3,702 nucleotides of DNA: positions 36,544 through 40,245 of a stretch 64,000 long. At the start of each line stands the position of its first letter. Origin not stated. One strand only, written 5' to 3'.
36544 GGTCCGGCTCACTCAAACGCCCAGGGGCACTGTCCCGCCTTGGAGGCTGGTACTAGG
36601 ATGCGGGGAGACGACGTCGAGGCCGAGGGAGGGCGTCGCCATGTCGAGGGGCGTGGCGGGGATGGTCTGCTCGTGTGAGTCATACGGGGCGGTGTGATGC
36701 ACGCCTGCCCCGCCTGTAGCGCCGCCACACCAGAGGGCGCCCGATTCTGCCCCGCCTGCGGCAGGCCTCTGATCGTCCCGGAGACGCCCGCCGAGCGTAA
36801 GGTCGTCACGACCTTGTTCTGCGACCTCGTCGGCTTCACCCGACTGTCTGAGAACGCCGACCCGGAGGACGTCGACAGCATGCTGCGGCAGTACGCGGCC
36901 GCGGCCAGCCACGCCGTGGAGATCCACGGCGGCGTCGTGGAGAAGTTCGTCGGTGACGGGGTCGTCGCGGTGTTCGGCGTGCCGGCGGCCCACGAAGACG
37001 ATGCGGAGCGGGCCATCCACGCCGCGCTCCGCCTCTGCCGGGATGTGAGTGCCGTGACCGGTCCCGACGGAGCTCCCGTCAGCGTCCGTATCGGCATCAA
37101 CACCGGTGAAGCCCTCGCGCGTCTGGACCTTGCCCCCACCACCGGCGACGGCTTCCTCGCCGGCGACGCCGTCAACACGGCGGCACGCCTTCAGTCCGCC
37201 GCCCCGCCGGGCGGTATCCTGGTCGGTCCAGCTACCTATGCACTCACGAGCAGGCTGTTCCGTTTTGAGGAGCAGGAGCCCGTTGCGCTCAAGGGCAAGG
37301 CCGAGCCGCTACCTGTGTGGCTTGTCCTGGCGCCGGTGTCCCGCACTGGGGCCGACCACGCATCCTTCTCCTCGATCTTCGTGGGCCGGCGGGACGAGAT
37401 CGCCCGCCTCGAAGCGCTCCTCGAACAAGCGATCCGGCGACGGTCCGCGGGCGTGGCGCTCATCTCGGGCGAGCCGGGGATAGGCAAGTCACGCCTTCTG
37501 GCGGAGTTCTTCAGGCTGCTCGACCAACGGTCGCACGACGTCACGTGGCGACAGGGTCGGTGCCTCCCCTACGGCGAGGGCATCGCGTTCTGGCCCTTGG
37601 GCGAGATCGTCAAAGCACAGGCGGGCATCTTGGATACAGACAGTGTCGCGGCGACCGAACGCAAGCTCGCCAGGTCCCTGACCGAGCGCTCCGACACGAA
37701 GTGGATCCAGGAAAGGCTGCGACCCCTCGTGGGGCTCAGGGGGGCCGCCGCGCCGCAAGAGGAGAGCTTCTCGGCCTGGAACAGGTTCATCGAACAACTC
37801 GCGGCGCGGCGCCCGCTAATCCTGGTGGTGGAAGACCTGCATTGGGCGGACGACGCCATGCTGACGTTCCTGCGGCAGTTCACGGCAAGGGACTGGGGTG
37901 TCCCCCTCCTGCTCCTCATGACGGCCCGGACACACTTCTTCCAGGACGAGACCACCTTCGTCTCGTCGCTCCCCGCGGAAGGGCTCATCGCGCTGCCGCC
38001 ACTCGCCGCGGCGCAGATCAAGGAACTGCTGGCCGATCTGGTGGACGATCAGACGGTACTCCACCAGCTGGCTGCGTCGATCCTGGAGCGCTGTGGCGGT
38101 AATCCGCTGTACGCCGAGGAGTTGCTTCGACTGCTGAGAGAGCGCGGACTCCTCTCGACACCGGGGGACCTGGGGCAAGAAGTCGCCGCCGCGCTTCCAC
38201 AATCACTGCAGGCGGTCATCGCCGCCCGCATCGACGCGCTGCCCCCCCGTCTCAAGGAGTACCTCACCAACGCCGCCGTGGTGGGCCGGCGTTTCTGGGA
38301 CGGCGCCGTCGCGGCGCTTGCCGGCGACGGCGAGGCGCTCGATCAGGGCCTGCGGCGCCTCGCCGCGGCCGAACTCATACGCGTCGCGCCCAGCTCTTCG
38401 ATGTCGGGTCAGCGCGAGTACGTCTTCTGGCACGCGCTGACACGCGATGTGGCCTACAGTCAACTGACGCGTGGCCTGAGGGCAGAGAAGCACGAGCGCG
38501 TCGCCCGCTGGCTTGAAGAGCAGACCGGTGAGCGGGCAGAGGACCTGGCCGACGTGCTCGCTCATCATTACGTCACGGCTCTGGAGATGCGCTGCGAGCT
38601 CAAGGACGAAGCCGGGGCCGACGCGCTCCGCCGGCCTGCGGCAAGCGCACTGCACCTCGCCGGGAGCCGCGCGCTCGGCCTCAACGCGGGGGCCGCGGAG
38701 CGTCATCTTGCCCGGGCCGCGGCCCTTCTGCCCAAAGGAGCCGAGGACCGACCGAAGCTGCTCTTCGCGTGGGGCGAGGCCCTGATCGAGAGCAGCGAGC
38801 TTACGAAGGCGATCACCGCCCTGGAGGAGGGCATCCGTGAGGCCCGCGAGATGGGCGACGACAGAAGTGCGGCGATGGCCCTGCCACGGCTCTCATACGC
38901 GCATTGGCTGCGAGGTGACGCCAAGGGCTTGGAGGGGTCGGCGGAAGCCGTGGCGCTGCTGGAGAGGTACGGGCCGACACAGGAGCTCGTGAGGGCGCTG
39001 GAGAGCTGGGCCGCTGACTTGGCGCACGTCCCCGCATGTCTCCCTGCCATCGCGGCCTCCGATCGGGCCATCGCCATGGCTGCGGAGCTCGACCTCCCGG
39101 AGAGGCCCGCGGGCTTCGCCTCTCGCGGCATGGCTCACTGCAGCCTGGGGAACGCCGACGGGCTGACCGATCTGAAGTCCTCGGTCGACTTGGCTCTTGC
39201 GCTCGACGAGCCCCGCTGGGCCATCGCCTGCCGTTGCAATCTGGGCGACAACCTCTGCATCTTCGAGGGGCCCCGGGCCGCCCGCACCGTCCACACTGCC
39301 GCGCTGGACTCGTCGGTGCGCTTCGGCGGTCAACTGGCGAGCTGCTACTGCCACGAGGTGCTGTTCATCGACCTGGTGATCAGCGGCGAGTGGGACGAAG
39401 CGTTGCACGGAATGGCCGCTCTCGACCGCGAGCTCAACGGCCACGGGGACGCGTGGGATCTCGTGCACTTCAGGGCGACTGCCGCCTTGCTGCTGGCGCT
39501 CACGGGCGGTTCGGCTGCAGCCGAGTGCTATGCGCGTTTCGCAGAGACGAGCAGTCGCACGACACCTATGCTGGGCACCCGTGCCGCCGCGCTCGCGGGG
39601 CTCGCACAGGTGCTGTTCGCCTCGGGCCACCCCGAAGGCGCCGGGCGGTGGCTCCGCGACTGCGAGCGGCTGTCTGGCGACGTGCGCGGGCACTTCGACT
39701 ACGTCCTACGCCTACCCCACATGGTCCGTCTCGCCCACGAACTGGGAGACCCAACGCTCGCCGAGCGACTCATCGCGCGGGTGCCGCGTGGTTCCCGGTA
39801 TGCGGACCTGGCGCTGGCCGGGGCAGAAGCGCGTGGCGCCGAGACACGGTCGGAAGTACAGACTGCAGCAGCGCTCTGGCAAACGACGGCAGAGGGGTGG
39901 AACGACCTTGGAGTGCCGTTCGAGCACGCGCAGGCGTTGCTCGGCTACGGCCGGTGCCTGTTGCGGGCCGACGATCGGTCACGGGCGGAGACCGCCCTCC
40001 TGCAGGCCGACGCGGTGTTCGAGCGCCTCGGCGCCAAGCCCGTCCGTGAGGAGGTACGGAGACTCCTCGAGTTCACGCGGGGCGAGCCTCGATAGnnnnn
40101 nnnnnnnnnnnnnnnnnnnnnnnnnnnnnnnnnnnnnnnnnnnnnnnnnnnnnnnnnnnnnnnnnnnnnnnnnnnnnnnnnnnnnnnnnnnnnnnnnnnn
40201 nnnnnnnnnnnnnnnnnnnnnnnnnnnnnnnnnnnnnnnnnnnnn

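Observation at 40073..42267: Two-gene operon: GYD-domain protein directly upstream of a B12-binding RiPP-type radical SAM maturase, with no conventional precursor peptide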

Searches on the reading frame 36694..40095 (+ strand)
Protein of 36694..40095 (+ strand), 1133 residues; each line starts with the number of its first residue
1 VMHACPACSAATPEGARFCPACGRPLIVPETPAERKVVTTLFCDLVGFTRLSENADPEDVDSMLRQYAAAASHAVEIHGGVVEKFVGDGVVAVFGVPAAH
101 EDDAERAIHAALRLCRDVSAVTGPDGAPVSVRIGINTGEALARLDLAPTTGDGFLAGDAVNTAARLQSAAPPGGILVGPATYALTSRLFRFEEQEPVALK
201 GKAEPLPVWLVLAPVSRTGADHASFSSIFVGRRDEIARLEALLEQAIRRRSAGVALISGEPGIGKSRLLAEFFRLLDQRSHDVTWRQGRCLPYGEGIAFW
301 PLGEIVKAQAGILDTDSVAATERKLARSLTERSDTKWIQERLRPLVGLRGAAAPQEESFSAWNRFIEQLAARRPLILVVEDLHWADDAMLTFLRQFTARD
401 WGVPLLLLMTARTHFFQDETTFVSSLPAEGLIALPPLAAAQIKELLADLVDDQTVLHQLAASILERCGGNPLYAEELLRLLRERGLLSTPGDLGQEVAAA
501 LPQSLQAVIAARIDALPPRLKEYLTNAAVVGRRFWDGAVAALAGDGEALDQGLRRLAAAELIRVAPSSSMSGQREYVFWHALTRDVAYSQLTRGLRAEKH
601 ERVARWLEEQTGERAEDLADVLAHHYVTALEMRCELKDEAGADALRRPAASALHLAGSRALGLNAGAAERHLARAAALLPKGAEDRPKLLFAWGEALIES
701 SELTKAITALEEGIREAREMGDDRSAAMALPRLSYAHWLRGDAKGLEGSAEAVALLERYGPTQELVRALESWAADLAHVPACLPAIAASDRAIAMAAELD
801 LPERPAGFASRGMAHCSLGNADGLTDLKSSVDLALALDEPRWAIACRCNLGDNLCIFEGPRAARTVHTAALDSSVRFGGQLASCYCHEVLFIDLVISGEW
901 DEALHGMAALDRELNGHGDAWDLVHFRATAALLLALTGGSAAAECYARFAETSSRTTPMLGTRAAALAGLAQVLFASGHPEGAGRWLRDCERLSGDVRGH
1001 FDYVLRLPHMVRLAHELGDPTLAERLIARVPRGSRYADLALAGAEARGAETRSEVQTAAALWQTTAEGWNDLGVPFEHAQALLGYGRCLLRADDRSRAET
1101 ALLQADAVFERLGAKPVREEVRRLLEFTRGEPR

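Call 7: search_protein_families(library=ncbifam, proteins=[window:36694-40095:+], max_evalue=0.01)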
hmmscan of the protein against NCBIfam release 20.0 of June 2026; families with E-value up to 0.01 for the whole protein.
window:36694-40095:+ (1133 aa): 3 families
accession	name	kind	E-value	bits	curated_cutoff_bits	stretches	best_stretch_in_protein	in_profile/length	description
TIGR03903.1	TOMM_kin_cyc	equivalog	1.8e-70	238.1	705.75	1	26-652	276-905/1267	TOMM system kinase/cyclase fusion protein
NF058673.1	LipAdnlyCyLipJMY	equivalog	2.4e-07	29.8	800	1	31-201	289-439/449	bifunctional lipase/adenylate cyclase LipJ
TIGR02928.1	TIGR02928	subfamily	0.0048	15.8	181.3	1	229-282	17-70/366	orc1/cdc6 family replication initiation protein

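Call 8: search_protein_families(library=pfam, proteins=[window:36694-40095:+], max_evalue=0.01)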
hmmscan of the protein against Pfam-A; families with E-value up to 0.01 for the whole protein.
window:36694-40095:+ (1133 aa): 7 families
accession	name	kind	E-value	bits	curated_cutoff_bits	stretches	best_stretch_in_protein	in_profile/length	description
PF13191.12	AAA_16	-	8e-25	88.7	32.6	1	229-407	2-166/167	AAA ATPase domain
PF00211.25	Guanylate_cyc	-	6.6e-23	81.7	21.9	1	36-210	7-181/183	Adenylate and Guanylate cyclase catalytic domain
PF13401.12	AAA_22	-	6.8e-09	36.6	27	1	250-410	3-123/130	AAA domain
PF13240.11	Zn_Ribbon_1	-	5.7e-05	23.2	25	1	5-26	2-23/23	zinc-ribbon domain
PF12773.13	DZR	-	0.00018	22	27.3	1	5-26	1-22/45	Double zinc ribbon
PF14559.12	TPR_19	-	0.00024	21.8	25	0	1077-1106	23-52/68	Tetratricopeptide repeat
PF00931.28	NB-ARC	-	0.0018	18.1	23.5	0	239-475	5-199/248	NB-ARC domain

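Call 59: search_protein_families(library=padloc, proteins=[window:36694-40095:+], max_evalue=0.01)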
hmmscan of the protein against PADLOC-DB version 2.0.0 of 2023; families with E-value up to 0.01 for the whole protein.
window:36694-40095:+ (1133 aa): 12 families
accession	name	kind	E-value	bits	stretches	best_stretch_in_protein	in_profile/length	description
PDLC00734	PycC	-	5.4e-18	63.3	1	31-186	183-345/374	Pycsar cyclase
PDLC02367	PycC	-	2.8e-13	47.8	1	38-184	44-191/226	-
PDLC02370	PycC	-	8.9e-11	39.7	1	32-138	76-188/340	-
PDLC00766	PycC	-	6.4e-07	27.1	1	38-170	44-180/232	Pycsar cyclase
PDLC00764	PycC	-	6.8e-07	26.5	1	34-115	91-173/449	Pycsar cyclase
PDLC00767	PycC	-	2.1e-06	25.3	1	34-112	89-164/337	Pycsar cyclase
PDLC00765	PycC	-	4.1e-06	24.1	1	38-182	258-409/477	Pycsar cyclase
PDLC02369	PycC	-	2.8e-05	21.8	1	37-179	46-185/248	-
PDLC02366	PycC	-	0.00013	19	1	67-181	81-197/486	-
PDLC00761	PycC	-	0.00018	18.5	1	39-178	107-255/438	Pycsar cyclase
PDLC00762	PycC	-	0.0016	15.4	1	64-177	80-198/508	Pycsar cyclase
PDLC00763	PycC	-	0.0032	14.9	1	38-180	54-202/268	Pycsar cyclase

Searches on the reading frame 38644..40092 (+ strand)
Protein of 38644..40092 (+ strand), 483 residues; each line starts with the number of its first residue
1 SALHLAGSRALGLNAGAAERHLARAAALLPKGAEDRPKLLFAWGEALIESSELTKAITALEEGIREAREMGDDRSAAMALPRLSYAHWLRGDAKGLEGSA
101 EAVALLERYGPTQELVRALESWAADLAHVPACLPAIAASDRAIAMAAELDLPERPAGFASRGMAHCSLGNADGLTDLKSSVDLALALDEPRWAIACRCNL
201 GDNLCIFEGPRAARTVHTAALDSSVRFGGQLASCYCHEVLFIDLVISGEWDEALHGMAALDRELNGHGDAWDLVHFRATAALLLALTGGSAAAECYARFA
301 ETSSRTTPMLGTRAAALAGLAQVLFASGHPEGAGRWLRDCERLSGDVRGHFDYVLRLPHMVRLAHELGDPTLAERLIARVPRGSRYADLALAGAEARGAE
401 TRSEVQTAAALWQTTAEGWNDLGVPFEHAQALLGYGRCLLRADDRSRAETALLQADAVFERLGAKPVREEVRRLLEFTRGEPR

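Call 60: search_protein_families(library=pfam, proteins=[window:38644-40092:+], max_evalue=1)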
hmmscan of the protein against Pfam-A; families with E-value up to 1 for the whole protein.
window:38644-40092:+ (483 aa): 4 families
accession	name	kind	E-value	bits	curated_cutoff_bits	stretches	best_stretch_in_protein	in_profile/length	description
PF14559.12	TPR_19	-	0.00013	22.6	25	1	427-456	23-52/68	Tetratricopeptide repeat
PF13424.12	TPR_12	-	0.0032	18.1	30.1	1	161-222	9-73/77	Tetratricopeptide repeat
PF07719.23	TPR_2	-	0.0049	17.3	27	0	37-66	1-30/34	Tetratricopeptide repeat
PF07721.20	TPR_4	-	0.044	14.8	27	1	314-338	1-25/26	Tetratricopeptide repeat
